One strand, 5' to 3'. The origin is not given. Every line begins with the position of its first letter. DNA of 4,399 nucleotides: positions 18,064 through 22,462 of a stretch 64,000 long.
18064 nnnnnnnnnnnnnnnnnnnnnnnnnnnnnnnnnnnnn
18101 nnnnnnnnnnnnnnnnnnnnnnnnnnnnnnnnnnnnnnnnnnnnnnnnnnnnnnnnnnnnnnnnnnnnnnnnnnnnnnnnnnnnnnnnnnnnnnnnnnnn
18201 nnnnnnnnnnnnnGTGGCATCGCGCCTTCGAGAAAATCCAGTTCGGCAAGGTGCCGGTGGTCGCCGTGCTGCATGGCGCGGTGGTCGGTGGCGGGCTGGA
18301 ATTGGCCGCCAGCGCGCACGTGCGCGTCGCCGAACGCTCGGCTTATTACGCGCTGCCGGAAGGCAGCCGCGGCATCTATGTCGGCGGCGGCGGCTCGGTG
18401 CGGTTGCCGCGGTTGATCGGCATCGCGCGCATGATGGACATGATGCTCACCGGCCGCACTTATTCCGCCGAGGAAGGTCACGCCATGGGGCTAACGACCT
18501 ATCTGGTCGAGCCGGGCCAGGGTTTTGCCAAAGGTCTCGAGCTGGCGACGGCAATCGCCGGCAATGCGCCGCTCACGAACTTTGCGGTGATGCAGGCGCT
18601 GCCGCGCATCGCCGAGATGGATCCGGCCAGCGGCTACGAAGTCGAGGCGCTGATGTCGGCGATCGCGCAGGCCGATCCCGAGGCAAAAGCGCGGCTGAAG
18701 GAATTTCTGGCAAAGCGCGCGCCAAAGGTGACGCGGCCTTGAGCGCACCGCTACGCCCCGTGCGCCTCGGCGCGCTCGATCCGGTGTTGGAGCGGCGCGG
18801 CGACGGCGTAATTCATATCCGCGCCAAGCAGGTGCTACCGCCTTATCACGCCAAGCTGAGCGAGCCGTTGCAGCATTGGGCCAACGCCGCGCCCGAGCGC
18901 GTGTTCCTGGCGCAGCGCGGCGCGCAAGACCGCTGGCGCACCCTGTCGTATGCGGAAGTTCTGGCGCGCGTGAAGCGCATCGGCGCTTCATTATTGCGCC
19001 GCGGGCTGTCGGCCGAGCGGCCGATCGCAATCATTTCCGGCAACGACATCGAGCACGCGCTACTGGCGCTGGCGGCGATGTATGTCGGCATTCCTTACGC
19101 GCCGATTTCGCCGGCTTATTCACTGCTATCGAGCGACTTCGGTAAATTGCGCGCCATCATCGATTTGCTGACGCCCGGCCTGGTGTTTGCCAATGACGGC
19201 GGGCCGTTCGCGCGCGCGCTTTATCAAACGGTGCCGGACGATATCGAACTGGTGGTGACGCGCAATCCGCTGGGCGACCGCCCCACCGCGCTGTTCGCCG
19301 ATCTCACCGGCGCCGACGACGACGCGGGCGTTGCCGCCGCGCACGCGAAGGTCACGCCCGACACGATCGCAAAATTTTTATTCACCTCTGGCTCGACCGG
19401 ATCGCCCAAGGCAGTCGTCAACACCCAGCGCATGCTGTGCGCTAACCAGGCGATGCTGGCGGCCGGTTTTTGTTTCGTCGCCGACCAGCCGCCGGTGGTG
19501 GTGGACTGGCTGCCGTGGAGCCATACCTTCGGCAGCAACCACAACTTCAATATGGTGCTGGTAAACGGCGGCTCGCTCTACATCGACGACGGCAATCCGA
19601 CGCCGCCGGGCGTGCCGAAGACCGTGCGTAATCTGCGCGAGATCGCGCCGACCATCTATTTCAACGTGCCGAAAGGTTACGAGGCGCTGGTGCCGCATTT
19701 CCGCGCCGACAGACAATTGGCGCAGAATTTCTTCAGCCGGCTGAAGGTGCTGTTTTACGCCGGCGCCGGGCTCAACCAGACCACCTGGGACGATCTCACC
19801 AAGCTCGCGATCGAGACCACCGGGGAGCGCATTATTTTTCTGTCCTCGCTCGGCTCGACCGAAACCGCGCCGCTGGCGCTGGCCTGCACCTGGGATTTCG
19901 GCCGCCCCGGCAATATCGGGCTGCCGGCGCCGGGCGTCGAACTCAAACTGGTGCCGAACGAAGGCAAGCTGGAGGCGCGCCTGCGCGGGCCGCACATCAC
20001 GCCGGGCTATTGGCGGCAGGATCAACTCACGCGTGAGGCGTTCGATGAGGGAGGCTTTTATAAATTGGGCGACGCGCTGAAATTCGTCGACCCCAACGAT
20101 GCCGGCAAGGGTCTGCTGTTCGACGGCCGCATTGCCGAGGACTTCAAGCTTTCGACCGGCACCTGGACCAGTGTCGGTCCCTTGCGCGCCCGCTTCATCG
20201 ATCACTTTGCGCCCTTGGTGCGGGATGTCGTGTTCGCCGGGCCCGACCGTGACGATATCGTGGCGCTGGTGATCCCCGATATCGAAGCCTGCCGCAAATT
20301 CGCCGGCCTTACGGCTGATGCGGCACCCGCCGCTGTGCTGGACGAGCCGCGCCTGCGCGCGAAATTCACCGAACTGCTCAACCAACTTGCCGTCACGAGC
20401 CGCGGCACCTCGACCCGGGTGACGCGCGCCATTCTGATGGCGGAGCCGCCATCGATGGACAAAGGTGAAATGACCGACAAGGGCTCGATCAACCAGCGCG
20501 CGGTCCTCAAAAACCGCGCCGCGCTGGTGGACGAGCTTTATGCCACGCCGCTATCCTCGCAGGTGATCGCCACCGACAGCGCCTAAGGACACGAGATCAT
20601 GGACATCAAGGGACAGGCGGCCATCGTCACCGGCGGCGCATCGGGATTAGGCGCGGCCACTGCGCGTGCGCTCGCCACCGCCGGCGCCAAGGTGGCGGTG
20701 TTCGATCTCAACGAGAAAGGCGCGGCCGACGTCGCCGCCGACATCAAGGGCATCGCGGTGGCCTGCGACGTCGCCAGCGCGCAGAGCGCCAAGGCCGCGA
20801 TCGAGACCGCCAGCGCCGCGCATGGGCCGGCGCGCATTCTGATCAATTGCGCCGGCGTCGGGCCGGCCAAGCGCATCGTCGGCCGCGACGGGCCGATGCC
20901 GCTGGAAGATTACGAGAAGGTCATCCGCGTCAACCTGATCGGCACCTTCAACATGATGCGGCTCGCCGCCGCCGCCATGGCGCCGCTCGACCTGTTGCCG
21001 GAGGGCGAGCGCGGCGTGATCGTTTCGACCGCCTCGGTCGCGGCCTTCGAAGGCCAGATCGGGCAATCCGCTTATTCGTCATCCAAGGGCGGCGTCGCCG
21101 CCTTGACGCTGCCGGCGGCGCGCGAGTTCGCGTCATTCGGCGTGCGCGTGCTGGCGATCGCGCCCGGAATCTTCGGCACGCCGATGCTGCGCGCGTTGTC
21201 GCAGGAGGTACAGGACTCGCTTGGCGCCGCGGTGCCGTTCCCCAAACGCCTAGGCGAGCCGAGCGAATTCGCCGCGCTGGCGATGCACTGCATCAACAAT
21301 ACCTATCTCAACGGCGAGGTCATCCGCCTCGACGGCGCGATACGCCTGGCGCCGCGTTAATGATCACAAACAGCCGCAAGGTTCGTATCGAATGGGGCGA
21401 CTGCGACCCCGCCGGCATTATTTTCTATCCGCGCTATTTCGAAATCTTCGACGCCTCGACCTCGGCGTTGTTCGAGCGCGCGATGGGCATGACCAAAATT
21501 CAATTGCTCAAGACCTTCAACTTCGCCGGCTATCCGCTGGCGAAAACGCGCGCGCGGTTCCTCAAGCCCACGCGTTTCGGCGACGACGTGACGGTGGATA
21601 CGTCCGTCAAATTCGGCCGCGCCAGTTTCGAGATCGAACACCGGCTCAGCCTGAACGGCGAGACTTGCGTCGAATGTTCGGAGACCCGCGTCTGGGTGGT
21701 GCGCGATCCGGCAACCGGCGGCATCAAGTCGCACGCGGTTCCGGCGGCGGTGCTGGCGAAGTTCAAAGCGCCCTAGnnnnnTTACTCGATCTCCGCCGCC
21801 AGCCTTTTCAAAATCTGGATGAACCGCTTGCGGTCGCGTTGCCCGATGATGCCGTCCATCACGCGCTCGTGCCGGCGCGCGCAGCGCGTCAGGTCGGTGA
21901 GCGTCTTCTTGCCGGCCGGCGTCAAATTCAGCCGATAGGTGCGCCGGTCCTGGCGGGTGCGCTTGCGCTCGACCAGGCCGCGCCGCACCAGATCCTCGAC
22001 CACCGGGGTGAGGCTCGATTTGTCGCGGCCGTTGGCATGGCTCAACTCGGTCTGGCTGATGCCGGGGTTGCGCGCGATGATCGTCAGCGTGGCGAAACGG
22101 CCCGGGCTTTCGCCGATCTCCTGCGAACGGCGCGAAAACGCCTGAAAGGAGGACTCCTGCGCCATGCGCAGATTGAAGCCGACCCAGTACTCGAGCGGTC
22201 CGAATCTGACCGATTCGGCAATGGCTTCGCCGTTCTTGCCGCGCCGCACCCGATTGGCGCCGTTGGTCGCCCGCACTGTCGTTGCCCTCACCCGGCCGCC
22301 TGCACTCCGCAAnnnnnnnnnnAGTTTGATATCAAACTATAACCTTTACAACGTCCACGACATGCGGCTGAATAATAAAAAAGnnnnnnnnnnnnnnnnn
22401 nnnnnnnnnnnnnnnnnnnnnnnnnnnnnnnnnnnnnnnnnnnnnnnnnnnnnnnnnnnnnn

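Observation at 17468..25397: Three copies of a 20-bp palindrome define a MarR regulon joining hydroxycinnamate activation, TRAP uptake and IorAB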

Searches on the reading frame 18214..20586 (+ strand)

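Call 7: search_protein_families(library=pfam, proteins=[window:18214-20586:+])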
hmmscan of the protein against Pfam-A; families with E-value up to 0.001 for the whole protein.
window:18214-20586:+ (790 aa): 2 families
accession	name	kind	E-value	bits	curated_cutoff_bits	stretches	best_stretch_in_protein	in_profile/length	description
PF00501.34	AMP-binding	-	6.9e-49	167.1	29.9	1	219-600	1-384/384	AMP-binding enzyme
PF23562.2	AMP-binding_C_3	-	0.00057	20.7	20.8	0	646-778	6-122/124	AMP-binding enzyme C-terminal domain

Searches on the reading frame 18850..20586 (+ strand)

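Call 49: search_protein_families(library=ncbifam, proteins=[window:18850-20586:+], max_evalue=0.00001)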
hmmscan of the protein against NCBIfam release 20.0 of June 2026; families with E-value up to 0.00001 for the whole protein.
window:18850-20586:+ (578 aa): 64 families (the best 25 are shown)
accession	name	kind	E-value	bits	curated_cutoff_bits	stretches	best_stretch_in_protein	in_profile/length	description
NF009232.0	PRK12582.1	subfamily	1.9e-225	749.8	777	1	2-574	50-623/624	acyl-CoA synthetase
NF004837.0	PRK06187.1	subfamily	9.4e-27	93.4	476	1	3-409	10-407/531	long-chain-fatty-acid--CoA ligase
NF041592.1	carboxyl_red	equivalog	8.3e-26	89.9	1300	2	377-565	448-620/1160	carboxylic acid reductase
NF006572.0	PRK09088.1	equivalog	1.5e-25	89.8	696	1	11-410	11-374/491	acyl-CoA synthetase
TIGR02262.1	benz_CoA_lig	subfamily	1.6e-24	86.5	375.25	1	26-461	25-438/508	benzoate-CoA ligase family protein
NF005702.0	PRK07514.1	subfamily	4.1e-24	84.8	558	1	12-411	14-387/506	malonyl-CoA synthase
NF005858.0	PRK07787.1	subfamily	1.2e-21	76.7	575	1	160-476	118-423/471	acyl-CoA synthetase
NF004114.0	PRK05605.1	equivalog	4.6e-21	74.8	766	1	153-409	202-454/575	long-chain-fatty-acid--CoA ligase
TIGR01733.1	AA-adenyl-dom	subfamily_domain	8.8e-21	74.2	317.4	1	33-410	1-364/409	amino acid adenylation domain-containing protein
NF005801.1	PRK07656.1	equivalog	6e-20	71.3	657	1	24-409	19-388/500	FadD3 family acyl-CoA ligase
NF006182.0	PRK08316.1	subfamily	7e-19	67.7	663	1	24-408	34-401/523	fatty acyl-CoA synthetase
TIGR01923.1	menE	equivalog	6.8e-18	64.7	330.15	1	33-248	1-187/442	o-succinylbenzoate--CoA ligase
NF009233.0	PRK12583.1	subfamily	1.2e-17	63.5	832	1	160-409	190-435/558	fatty acid CoA ligase family protein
NF053567.1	HBDA_AROS1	equivalog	2.6e-17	62.4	1000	1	29-471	37-457/523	3-hydroxybenzoate--CoA ligase HbdA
NF052269.1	Staph_lig_FadD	equivalog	3.3e-17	62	650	1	165-411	144-380/499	long-chain-fatty-acid--CoA ligase FadD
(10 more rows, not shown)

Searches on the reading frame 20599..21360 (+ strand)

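Call 7: search_protein_families(library=pfam, proteins=[window:20599-21360:+])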
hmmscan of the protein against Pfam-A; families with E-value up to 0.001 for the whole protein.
window:20599-21360:+ (253 aa): 3 families
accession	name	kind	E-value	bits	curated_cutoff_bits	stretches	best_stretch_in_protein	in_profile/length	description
PF00106.31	adh_short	-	7.5e-47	159.8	26.6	1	7-203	2-193/195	short chain dehydrogenase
PF13561.12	adh_short_C2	-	4.1e-39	135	27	1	14-246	3-233/236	Enoyl-(Acyl carrier protein) reductase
PF08659.16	KR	-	1.1e-09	39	22.6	1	9-167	4-157/180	KR domain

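Call 49: search_protein_families(library=ncbifam, proteins=[window:20599-21360:+], max_evalue=0.00001)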
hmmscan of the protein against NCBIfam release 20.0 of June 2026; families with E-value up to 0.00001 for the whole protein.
window:20599-21360:+ (253 aa): 206 families (the best 25 are shown)
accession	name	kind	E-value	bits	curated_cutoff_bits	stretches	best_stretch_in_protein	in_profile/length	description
NF004198.0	PRK05653.1-3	equivalog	4.3e-54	183.6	296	1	4-247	6-245/248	3-oxoacyl-ACP reductase FabG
NF006072.0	PRK08217.1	subfamily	6.1e-53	180.2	298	1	1-250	1-253/253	3-ketoacyl-(acyl-carrier-protein) reductase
NF005559.1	PRK07231.1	subfamily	3.7e-46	157.7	215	1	3-248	2-247/249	glucose 1-dehydrogenase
TIGR01830.1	3oxo_ACP_reduc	equivalog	4.8e-46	157.4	297.75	1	8-248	1-238/239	3-oxoacyl-[acyl-carrier-protein] reductase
NF009466.0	PRK12826.1-2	subfamily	1.5e-44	152.4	222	1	6-247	4-243/248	3-oxoacyl-ACP reductase FabG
NF004791.0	PRK06138.1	equivalog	2e-43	148.5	312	1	1-248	1-249/252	SDR family oxidoreductase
TIGR01829.1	AcAcCoA_reduct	subfamily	1.2e-39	136.4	302.1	1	7-247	2-239/242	acetoacetyl-CoA reductase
NF009464.0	PRK12824.1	subfamily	5.4e-39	134.3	269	1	6-247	3-241/245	3-oxoacyl-ACP reductase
NF052558.1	MBtsdlDhBudC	equivalog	6e-39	134.1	270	1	4-248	2-241/250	meso-2,3-butanediol dehydrogenase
NF006070.0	PRK08213.1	subfamily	1.5e-37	129.5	279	1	2-248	9-256/259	gluconate 5-dehydrogenase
NF004197.0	PRK05653.1-1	equivalog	7.2e-37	127.3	332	1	2-248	4-246/249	3-oxoacyl-ACP reductase FabG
NF004818.0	PRK06172.1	equivalog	9e-36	123.5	336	1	1-247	3-249/253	SDR family oxidoreductase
NF053701.1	CsHdxCHCADhChcB2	equivalog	4.1e-35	121.5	350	1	4-246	2-240/245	cis-4-hydroxycyclohexanecarboxylate dehydrogenase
NF005309.0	PRK06841.1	subfamily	1.3e-34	119.9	286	1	2-247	12-251/255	GolD/DthD family dehydrogenase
NF009093.0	PRK12429.1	subfamily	1.6e-34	119.4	258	1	2-200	2-195/259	3-hydroxybutyrate dehydrogenase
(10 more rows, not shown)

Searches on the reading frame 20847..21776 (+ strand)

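Call 7: search_protein_families(library=pfam, proteins=[window:20847-21776:+])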
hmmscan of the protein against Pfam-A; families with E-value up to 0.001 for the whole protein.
window:20847-21776:+ (309 aa): 2 families
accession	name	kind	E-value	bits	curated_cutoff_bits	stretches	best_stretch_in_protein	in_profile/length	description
PF13279.12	4HBT_2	-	3.7e-08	34.3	25.5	1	182-305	2-121/122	Thioesterase-like superfamily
PF03061.28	4HBT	-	1.8e-06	28.6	20.6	1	190-268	2-71/79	Thioesterase superfamily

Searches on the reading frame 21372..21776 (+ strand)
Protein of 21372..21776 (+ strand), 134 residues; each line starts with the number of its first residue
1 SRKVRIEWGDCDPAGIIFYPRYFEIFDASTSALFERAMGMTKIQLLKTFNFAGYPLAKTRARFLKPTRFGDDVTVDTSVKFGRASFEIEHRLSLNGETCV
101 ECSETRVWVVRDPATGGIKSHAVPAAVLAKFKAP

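Call 49: search_protein_families(library=ncbifam, proteins=[window:21372-21776:+], max_evalue=0.00001)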
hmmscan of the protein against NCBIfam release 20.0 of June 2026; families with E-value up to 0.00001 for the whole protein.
window:21372-21776:+ (134 aa): 2 families
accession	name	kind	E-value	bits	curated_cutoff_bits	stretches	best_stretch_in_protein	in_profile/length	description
TIGR02799.1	thio_ybgC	equivalog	4.7e-09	36.6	141.35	1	3-112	4-111/126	tol-pal system-associated acyl-CoA thioesterase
TIGR00051.1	TIGR00051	subfamily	1.1e-06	28.9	68.7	1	3-114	1-109/117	YbgC/FadM family acyl-CoA thioesterase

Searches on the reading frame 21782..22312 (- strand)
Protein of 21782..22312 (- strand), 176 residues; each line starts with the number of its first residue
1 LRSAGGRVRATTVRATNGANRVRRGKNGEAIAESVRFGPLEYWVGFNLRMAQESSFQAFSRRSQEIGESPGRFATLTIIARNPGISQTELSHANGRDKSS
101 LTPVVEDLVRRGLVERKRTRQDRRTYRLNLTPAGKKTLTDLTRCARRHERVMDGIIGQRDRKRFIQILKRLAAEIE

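Call 7: search_protein_families(library=pfam, proteins=[window:21782-22312:-])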
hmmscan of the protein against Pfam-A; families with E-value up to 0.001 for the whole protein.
window:21782-22312:- (176 aa): 6 families
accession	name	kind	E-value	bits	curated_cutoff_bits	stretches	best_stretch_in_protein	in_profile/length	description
PF01047.28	MarR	-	1.1e-11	44.9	24.6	1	70-125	3-58/59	MarR family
PF12802.13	MarR_2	-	8.1e-11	42.4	27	1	72-124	7-60/61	MarR family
PF04182.18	B-block_TFIIIC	-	8.4e-07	29.4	22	1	72-122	4-59/73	B-block binding subunit of TFIIIC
PF13463.12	HTH_27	-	2.4e-05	25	22.2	1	86-134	20-68/68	Winged helix DNA-binding domain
PF04079.22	SMC_ScpB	-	0.00014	21.9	27.4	1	53-132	66-143/160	Segregation and condensation complex subunit ScpB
PF22381.2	Staph_reg_Sar_Rot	-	0.00031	21.2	27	1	74-140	18-84/85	Transcriptional regulator SarA/Rot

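Call 19: find_related_loci(query=window:21782-22312:-, collection=genome_contigs, flank=10000)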
Query window:21782-22312:- (176 aa) in genome_contigs; peptide patterns used: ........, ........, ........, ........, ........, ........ (x = any residue, [..] = any of these).
460 stretches matched a pattern; 142 encode a relative of the query (tblastn E <= 1e-3); the best 80 are kept; 80 distinct loci.
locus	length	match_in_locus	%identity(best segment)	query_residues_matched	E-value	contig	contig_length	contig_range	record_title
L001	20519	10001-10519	93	2-176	1e-105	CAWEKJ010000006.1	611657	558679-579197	MAG: uncultured Alphaproteobacteria bacterium isolate MFD05841.bin.2.23 genome assembly, contig: contig_53401, whole gen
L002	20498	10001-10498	95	11-176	8e-104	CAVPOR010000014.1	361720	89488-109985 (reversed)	MAG: uncultured Alphaproteobacteria bacterium isolate MFD00031.bin.2.140 genome assembly, contig: contig_7483, whole gen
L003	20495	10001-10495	93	11-175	9e-102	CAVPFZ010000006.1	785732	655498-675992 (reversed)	MAG: uncultured Alphaproteobacteria bacterium isolate MFD10064.bin.1.138 genome assembly, contig: contig_1593, whole gen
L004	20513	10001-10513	86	6-176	1e-97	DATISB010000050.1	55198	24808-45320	MAG TPA_asm: Pseudolabrys sp. isolate SMAG_U15918 k141_650975, whole genome shotgun sequence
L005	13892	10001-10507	87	6-176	1e-96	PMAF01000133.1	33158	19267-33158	MAG: Hyphomicrobiales bacterium isolate palsa_922 73.20120700_P2D.6_contig_306, whole genome shotgun sequence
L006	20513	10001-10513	86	2-176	2e-96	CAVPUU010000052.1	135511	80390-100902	MAG: uncultured Alphaproteobacteria bacterium isolate MFD10064.bin.2.93 genome assembly, contig: contig_74996, whole gen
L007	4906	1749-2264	85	5-176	9e-96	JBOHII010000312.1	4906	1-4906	MAG: Pseudolabrys sp. isolate TC-S_metawrap_bin.226 k127_4920942, whole genome shotgun sequence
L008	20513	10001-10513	85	6-176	3e-95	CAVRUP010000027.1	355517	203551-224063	MAG: uncultured Alphaproteobacteria bacterium isolate MFD02248.bin.2.61 genome assembly, contig: contig_47547, whole gen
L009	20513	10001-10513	83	6-176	2e-95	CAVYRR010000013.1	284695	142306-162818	MAG: uncultured Alphaproteobacteria bacterium isolate MFD05942.bin.2.216 genome assembly, contig: contig_779, whole geno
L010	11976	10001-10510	85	6-175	1e-95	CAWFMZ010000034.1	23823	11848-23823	MAG: uncultured Alphaproteobacteria bacterium isolate MFD02134.bin.1.196 genome assembly, contig: contig_57564, whole ge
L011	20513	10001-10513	84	6-176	1e-94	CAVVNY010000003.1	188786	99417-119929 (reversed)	MAG: uncultured Alphaproteobacteria bacterium isolate MFD05705.bin.1.143 genome assembly, contig: contig_15678, whole ge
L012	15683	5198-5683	88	15-176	1e-94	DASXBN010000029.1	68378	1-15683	MAG TPA_asm: Pseudolabrys sp. isolate SMAG_U5035 k141_764284, whole genome shotgun sequence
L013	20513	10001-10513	84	6-176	5e-94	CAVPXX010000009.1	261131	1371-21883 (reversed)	MAG: uncultured Alphaproteobacteria bacterium isolate MFD01872.bin.1.321 genome assembly, contig: contig_137640, whole g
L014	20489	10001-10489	88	14-176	4e-94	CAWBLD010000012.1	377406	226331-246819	MAG: uncultured Alphaproteobacteria bacterium isolate MFD02416.bin.2.169 genome assembly, contig: contig_57841, whole ge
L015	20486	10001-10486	87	15-176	7e-94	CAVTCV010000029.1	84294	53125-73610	MAG: uncultured Alphaproteobacteria bacterium isolate MFD00991.bin.3.207 genome assembly, contig: contig_83857, whole ge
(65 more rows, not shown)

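Call 23: search_solved_structures(query=window:21782-22312:-, max_evalue=0.00001, show_alignments=2)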
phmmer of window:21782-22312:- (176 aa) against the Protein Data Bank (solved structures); distinct sequences matched with E-value up to 0.00001: 22.
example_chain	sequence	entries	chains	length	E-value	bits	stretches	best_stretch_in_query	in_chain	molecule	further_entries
6c28_A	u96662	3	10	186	6e-15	58.8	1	30-174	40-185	Transcriptional regulator, MarR family | CouR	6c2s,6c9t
3s2w_A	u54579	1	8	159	6.8e-10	42.3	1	61-166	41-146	Transcriptional regulator, MarR family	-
5eri_A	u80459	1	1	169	6.8e-09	39.1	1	64-136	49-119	MarR family transcriptional regulator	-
3oop_A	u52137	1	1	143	9.6e-09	38.6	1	64-176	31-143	Lin2960 protein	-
2fa5_A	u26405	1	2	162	3.7e-08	36.7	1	71-173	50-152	transcriptional regulator marR/emrR family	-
4fht_A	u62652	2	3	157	3.9e-08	36.6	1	49-172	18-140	PcaV transcriptional regulator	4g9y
3bpv_A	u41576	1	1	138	4.7e-08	36.4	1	67-174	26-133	Transcriptional regulator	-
3bpx_A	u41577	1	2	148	5.7e-08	36.1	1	67-174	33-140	Transcriptional regulator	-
2nnn_A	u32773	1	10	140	3.5e-07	33.5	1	40-152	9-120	Probable transcriptional regulator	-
2fbk_A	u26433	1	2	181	6.2e-07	32.7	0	79-161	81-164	transcriptional regulator, MarR family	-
3cdh_A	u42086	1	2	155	6.9e-07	32.6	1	62-171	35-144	Transcriptional regulator, MarR family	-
8ylm_A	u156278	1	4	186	6.9e-07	32.6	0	79-161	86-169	Transcriptional regulator, MarR family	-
3cjn_A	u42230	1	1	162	8.8e-07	32.2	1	62-175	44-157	Transcriptional regulator, MarR family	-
7xl9_A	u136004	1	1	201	9e-07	32.2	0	79-161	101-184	Transcriptional regulator, MarR family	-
8xt8_A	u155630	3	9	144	1.1e-06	32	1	70-171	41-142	MarR family transcriptional regulator | MarR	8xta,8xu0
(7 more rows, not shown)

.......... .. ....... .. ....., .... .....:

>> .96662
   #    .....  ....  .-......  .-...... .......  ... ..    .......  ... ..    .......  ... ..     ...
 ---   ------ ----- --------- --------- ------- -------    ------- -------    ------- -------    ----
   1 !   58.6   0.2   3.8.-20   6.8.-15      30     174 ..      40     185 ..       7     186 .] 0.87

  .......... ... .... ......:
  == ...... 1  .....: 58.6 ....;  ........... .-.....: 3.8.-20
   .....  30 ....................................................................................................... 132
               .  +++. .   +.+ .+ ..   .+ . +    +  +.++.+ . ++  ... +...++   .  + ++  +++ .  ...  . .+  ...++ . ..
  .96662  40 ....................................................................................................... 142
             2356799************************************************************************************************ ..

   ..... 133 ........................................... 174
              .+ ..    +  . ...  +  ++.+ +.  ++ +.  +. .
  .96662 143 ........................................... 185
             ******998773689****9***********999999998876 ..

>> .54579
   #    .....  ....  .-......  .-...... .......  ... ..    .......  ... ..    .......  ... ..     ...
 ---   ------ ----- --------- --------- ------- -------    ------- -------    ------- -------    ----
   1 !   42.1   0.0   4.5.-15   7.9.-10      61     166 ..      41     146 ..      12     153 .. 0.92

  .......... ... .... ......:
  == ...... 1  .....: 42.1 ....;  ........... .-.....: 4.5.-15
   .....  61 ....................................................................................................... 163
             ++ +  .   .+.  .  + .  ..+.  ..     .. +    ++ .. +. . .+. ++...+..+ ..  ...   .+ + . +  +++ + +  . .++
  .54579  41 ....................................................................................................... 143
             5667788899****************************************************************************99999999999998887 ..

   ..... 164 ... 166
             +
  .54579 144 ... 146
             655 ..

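Call 49: search_protein_families(library=ncbifam, proteins=[window:21782-22312:-], max_evalue=0.00001)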
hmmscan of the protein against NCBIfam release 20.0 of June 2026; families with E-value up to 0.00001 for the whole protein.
window:21782-22312:- (176 aa): 8 families
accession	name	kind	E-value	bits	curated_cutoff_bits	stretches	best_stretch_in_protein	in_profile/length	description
NF053777.1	Saro0803TransReg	equivalog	7.5e-20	71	200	1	37-171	4-138/140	Saro_0803 family transcriptional regulator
NF045593.1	bilirub_TF_BilQ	equivalog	2.5e-14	53.1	125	1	55-173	14-133/135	bilirubin utilization transcriptional regulator BilQ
NF041230.1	BagL_FevM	exception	2.6e-10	40.5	230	1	47-171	19-141/145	MarR family transcriptional regulator BagL/FevM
NF008122.0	PRK10870.1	equivalog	1.8e-09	37.5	157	1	81-174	68-161/176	transcriptional repressor MprA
NF002926.0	PRK03573.1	equivalog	5.3e-09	36.1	120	1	74-175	35-137/144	transcriptional regulator SlyA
TIGR02337.1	HpaR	equivalog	6.7e-08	32.4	121.2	1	74-169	32-127/130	homoprotocatechuate degradation operon regulator HpaR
NF052638.1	TransRegOhrRVib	equivalog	1.2e-07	31.5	200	1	44-137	11-104/141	transcriptional regulator OhrR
TIGR04472.1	reg_rSAM_mob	hypoth_equivalog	8.8e-06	25.8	240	0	76-174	37-135/141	radical SAM mobile pair system MarR family transcriptional regulator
